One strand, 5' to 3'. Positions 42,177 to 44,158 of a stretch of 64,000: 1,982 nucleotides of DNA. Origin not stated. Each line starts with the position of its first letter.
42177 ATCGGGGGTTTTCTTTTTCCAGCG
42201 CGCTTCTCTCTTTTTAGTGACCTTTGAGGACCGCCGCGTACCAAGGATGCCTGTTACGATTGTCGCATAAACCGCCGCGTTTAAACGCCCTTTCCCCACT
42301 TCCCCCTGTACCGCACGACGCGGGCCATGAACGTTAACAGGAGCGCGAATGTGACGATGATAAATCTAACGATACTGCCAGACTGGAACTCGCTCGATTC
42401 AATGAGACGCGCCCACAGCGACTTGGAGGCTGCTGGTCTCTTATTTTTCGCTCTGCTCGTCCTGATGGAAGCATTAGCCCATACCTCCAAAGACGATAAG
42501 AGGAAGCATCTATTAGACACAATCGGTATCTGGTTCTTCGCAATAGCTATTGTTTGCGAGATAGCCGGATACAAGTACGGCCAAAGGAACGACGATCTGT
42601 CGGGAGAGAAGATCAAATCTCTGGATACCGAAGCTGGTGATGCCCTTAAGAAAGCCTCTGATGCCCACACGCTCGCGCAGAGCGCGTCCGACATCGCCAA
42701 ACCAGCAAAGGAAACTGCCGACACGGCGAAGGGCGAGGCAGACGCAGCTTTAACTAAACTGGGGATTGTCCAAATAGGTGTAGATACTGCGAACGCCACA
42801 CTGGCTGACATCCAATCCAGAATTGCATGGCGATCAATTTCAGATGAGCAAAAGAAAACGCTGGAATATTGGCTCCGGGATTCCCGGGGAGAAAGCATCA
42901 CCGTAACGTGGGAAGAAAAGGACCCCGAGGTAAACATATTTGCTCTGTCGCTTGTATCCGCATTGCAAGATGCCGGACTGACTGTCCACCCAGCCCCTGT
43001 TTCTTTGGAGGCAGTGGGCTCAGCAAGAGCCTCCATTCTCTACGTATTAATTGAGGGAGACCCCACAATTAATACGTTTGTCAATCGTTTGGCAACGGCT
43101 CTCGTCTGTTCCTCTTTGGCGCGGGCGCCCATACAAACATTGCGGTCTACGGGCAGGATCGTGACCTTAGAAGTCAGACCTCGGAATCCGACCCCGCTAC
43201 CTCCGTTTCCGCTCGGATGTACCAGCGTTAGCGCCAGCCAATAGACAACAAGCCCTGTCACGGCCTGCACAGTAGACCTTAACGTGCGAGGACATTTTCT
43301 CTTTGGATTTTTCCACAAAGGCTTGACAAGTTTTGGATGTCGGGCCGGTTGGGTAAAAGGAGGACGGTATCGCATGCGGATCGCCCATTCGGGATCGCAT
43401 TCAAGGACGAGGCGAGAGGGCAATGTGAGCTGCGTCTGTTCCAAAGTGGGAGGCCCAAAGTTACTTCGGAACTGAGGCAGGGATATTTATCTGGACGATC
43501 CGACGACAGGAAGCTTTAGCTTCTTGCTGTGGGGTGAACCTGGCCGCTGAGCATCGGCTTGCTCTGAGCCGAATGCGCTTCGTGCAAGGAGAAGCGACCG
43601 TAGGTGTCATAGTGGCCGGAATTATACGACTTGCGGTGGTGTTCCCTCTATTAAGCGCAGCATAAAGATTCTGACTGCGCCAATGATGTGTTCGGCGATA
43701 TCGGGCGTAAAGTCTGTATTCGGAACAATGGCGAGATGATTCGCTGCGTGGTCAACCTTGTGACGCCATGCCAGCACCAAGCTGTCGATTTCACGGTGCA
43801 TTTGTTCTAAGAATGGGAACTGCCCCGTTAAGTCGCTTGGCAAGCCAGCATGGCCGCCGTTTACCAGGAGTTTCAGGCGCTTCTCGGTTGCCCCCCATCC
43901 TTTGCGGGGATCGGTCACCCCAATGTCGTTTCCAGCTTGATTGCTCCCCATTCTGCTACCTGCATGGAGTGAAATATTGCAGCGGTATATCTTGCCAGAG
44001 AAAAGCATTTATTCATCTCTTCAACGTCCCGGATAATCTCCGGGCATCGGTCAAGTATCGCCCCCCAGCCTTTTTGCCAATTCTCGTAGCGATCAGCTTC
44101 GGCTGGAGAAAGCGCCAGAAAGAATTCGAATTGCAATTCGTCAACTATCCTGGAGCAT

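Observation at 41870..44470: AT-rich island with a 2TM/coiled-coil protein and a convergent HEPN-like (R-x4-H) protein: candidate uncharacterised conflict/defence module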

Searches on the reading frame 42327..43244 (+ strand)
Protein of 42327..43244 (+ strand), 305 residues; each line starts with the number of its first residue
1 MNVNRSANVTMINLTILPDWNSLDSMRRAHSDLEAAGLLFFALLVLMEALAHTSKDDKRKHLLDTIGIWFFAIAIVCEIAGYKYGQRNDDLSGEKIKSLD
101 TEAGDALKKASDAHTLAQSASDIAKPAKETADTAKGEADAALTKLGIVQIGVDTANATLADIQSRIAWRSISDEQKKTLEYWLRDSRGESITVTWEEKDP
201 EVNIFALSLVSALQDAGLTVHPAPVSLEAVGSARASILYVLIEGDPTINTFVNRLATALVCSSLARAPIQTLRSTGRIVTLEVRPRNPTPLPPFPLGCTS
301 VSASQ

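Call 4: search_protein_families(library=pfam, proteins=[window:42327-43244:+], max_evalue=1)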
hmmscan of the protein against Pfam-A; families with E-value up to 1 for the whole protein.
window:42327-43244:+ (305 aa): 2 families
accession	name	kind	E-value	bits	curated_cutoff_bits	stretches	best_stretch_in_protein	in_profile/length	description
PF11839.13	Alanine_zipper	-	6e-05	23.7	23.1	1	96-143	10-57/69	Alanine-zipper, major outer membrane lipoprotein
PF05701.16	WEMBL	-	0.0011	18.2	35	1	90-197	373-477/562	Weak chloroplast movement under blue light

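Call 7: search_protein_families(library=padloc, proteins=[window:42327-43244:+], max_evalue=10)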
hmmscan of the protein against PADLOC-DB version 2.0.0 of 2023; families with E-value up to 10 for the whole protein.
window:42327-43244:+ (305 aa): 1 family
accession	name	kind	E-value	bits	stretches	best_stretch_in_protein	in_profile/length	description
PDLC00518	JetC1|JetC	-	0.014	11.2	1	101-187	689-775/1112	DUF3584 domain; MukB-like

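Call 8: search_protein_families(library=ncbifam, proteins=[window:42327-43244:+], max_evalue=10)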
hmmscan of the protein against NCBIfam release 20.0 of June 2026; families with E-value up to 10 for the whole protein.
window:42327-43244:+ (305 aa): 4 families
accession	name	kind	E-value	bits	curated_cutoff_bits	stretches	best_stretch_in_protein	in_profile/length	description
NF040598.1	Ala_zip_lipo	subfamily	0.00017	22.1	43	1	94-143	36-85/90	Lpp/OprI family alanine-zipper lipoprotein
TIGR04319.1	SerAla_Lrha_rpt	domain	0.02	15.1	120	1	106-148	89-131/175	Ser-Ala-175 repeat protein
NF045820.1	PgAcgDacpgdA_Strep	equivalog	0.14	10.9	800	1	51-123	7-77/463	peptidoglycan-N-acetylglucosamine deacetylase PgdA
TIGR02281.1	clan_AA_DTGA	subfamily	0.17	12.1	57.95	1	93-154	20-80/121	TIGR02281 family clan AA aspartic protease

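Call 10: find_homologous_proteins(query=window:42327-43244:+, max_evalue=0.01)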
Query window:42327-43244:+ (305 aa): 119 proteins with E <= 0.01 among 5058 candidates.
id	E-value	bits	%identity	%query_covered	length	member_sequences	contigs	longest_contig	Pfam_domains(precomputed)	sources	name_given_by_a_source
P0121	3.4e-194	661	100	100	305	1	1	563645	-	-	-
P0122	1.5e-70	256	47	94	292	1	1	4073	-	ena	-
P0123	8.5e-56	207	75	43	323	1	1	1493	-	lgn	-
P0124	1.7e-54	203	51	69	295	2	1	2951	-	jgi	-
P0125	2.7e-54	202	72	42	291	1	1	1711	-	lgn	-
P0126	2.9e-48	183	51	68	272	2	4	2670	-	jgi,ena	jgi:hypothetical protein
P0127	2.8e-47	179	51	65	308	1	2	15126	-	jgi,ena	jgi:hypothetical protein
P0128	3.0e-46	176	65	44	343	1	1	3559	-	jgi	jgi:hypothetical protein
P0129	5.7e-46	175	66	45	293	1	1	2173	-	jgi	-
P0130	1.9e-44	170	63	48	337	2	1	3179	-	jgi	-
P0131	2.0e-44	170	51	54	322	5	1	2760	-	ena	-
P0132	2.9e-43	166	57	53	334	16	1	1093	-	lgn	-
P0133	8.2e-43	165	51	62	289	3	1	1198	-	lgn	-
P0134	1.3e-42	164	45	78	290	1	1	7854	-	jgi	jgi:hypothetical protein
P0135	1.3e-42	164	60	46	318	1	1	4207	-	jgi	jgi:hypothetical protein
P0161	3.5e-38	150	47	66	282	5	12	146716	-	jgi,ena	jgi:hypothetical protein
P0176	2.4e-33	134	42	65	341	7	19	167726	-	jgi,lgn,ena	jgi:hypothetical protein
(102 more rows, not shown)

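Call 29: find_encoding_contigs(protein=P0122, flank=5000, max_places=3)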
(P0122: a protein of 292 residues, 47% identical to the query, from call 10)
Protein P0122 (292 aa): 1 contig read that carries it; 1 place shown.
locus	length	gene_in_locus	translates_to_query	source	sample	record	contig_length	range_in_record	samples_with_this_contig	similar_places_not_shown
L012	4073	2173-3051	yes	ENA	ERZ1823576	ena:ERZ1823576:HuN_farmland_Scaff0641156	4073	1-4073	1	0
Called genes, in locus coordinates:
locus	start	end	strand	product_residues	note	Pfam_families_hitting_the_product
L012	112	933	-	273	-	PF03544:TonB_C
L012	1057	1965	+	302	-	PF12760:Zn_ribbon_IS1595, PF12762:DDE_Tnp_IS1595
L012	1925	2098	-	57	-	-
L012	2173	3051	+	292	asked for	-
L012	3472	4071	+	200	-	?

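Call 30: find_encoding_contigs(protein=P0176, flank=6000, max_places=6)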
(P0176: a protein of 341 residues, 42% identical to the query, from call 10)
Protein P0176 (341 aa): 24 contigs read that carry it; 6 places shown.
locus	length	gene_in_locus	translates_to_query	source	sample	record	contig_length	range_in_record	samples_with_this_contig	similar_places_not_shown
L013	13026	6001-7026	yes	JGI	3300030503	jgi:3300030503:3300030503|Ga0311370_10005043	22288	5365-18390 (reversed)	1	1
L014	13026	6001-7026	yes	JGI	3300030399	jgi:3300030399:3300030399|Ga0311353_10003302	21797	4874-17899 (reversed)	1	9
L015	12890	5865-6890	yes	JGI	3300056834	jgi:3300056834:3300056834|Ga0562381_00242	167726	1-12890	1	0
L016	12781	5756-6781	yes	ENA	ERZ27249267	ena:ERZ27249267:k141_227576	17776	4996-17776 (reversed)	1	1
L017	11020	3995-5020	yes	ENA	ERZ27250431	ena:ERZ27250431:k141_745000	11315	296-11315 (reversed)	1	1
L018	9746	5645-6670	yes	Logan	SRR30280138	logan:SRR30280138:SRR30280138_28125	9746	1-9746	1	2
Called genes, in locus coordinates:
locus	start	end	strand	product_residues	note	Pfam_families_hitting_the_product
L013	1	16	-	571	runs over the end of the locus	PF05157:MshEN, PF00437:T2SSE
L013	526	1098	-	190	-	PF18967:PycTM (weak)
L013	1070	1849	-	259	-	-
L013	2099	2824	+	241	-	PF18928:DUF5677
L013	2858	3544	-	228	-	PF04555:XhoI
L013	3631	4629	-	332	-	PF01170:UPF0020 (faint), PF01555:N6_N4_Mtase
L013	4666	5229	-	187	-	-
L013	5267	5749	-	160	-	-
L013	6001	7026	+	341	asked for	-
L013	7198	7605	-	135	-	-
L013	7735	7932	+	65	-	-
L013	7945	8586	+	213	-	-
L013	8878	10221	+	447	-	-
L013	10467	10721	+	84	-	-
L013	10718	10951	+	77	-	-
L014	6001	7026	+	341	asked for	-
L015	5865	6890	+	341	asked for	-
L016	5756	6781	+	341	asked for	-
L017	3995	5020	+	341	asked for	-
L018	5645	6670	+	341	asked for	-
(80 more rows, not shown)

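Call 31: find_encoding_contigs(protein=P0161, flank=6000, max_places=5)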
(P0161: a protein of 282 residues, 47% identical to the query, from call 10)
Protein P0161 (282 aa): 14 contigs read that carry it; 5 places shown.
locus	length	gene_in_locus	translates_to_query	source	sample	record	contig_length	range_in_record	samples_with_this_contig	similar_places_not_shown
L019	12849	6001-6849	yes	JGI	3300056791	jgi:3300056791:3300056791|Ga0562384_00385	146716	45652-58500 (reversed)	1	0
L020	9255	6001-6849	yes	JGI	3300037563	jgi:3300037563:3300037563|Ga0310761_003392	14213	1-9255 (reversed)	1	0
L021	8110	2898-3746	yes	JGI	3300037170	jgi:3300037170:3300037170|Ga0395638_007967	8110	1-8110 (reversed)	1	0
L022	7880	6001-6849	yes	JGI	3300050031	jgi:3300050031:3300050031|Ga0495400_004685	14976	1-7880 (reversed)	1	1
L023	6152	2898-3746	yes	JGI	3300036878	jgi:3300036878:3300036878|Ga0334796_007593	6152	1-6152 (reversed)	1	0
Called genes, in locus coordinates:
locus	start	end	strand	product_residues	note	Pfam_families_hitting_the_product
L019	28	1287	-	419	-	PF02616:SMC_ScpA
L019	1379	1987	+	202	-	-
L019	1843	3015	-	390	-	PF00579:tRNA-synt_1b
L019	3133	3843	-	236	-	PF02163:Peptidase_M50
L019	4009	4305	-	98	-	PF04456:DUF503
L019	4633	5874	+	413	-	PF04389:Peptidase_M28, PF01546:Peptidase_M20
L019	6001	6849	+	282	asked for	-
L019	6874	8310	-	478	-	PF00474:SSF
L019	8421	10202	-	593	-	PF07944:Beta-AFase-like_GH127_cat, PF20736:Glyco_hydro127M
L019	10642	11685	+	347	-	PF01695:IstB_IS21 (weak), PF02562:PhoH, PF13245:AAA_19, PF13604:AAA_30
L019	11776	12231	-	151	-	-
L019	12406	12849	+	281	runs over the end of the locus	PF02130:YbeY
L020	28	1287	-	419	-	PF02616:SMC_ScpA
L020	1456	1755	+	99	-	-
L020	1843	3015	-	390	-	PF00579:tRNA-synt_1b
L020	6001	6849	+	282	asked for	-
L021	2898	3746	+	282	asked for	-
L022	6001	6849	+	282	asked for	-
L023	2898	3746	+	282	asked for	-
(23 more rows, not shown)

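Call 34: find_related_loci(query=A2, collection=metagenome_contigs, flank=5000)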
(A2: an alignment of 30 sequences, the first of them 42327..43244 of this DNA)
Query A2 (305 aa) in metagenome_contigs; peptide patterns used: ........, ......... (x = any residue, [..] = any of these).
214 stretches matched a pattern; 116 encode a relative of the query (tblastn E <= 1e-3); the best 80 are kept; 80 distinct loci.
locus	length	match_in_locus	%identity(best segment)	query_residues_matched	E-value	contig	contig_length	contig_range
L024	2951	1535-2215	52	5-217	2e-64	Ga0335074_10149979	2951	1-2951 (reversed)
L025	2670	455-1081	51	2-217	3e-56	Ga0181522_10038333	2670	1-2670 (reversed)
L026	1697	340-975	50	10-213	1e-55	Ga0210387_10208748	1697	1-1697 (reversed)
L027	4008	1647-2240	52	4-173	1e-53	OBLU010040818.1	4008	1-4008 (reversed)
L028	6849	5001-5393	63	2-146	6e-53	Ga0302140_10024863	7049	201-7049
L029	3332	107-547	57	2-162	6e-52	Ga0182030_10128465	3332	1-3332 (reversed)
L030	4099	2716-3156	57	2-162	6e-52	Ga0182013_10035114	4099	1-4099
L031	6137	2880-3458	48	5-212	1e-48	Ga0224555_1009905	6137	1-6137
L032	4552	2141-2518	60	2-141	7e-48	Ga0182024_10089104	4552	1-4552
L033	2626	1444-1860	60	2-140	4e-48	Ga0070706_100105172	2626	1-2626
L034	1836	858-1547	41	4-253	5e-49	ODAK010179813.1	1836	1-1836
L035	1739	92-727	44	4-218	4e-48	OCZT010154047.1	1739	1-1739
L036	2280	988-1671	46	2-201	1e-47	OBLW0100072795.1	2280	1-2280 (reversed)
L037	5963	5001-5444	58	2-146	3e-46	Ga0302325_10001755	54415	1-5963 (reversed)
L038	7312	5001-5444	58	2-146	3e-46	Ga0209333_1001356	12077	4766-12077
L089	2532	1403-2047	40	5-215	1e-34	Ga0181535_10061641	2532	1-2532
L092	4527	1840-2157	57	5-110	6e-34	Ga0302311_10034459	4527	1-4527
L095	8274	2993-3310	57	5-110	6e-34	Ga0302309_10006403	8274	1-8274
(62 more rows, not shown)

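Call 49: search_protein_families(library=pfam, alignment_id=A2, max_evalue=0.1)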
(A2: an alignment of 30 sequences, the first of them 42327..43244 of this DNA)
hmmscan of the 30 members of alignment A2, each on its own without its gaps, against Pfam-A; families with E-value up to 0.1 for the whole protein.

A. member 1, window:42327-43244:+ (305 aa): 2 families
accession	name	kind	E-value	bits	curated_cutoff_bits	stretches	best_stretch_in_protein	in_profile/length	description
PF11839.13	Alanine_zipper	-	6e-05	23.7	23.1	1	96-143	10-57/69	Alanine-zipper, major outer membrane lipoprotein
PF05701.16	WEMBL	-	0.0011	18.2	35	1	90-197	373-477/562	Weak chloroplast movement under blue light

B. families by the number of members that match (of 30 scanned): 18 families
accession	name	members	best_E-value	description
PF11839.13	Alanine_zipper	14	6e-05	Alanine-zipper, major outer membrane lipoprotein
PF12046.13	CCB1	5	0.0045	Cofactor assembly of complex C subunit B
PF07730.19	HisKA_3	2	0.013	Histidine kinase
PF07926.17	TPR_MLP1_2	2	0.019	TPR/MLP1/MLP2-like protein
PF05701.16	WEMBL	1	0.0011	Weak chloroplast movement under blue light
PF00261.25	Tropomyosin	1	0.0041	Tropomyosin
PF07609.16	DUF1572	1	0.0045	Protein of unknown function (DUF1572)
PF22638.1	FlgK_D1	1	0.012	Flagellar hook-associated protein FlgK helical domain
PF23067.1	MG280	1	0.013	Uncharacterised protein MG280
PF14126.11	DUF4293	1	0.022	Domain of unknown function (DUF4293)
PF02601.20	Exonuc_VII_L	1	0.038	Exonuclease VII, large subunit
PF14142.11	YrzO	1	0.058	YrzO-like protein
PF09787.14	Golgin_A5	1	0.063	Golgin subfamily A member 5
PF02255.21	PTS_IIA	1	0.064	PTS system, Lactose/Cellobiose specific IIA subunit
PF15447.11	NTS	1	0.074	N-terminal segments of PfEMP1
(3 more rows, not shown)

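Call 50: search_protein_families(library=phrogs, proteins=[window:42327-43244:+], max_evalue=1)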
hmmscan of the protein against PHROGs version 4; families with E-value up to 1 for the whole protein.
window:42327-43244:+ (305 aa): 10 families
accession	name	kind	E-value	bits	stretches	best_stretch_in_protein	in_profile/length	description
phrog_13173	-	tail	0.0031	17.1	1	104-157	207-258/674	tail fiber protein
phrog_13481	-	tail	0.014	15.3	1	92-159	173-228/596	tail fiber protein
phrog_20680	-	unknown function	0.083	13.4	1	112-149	57-94/253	-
phrog_3792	-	tail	0.13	13.6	1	152-184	23-55/78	tail assembly chaperone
phrog_38044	-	unknown function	0.13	10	1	84-165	1432-1512/3576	-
phrog_14702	-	unknown function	0.2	13.2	1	96-139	30-73/90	-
phrog_3279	-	tail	0.33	11.4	1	100-144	135-179/396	tail fiber protein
phrog_33325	-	unknown function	0.34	9.9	1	93-153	50-110/847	-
phrog_19280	-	unknown function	0.4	10.2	1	104-143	131-198/623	-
phrog_38533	-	unknown function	0.57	9.7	1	95-173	438-515/643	-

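Call 79: search_dna_similar(query=window:42327-43244:+, collection=plasmids, mode=protein, max_evalue=0.00001, max_rows=15)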
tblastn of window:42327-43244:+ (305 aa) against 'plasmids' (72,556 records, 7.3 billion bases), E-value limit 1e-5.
No match.

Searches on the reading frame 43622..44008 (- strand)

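Call 4: search_protein_families(library=pfam, proteins=[window:43622-44008:-], max_evalue=1)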
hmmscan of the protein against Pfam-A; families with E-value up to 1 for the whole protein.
window:43622-44008:- (128 aa): 1 family
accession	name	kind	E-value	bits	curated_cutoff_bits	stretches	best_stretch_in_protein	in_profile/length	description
PF18552.7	PheRS_DBD1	-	0.12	12.6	26.2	1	67-87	13-32/59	PheRS DNA binding domain 1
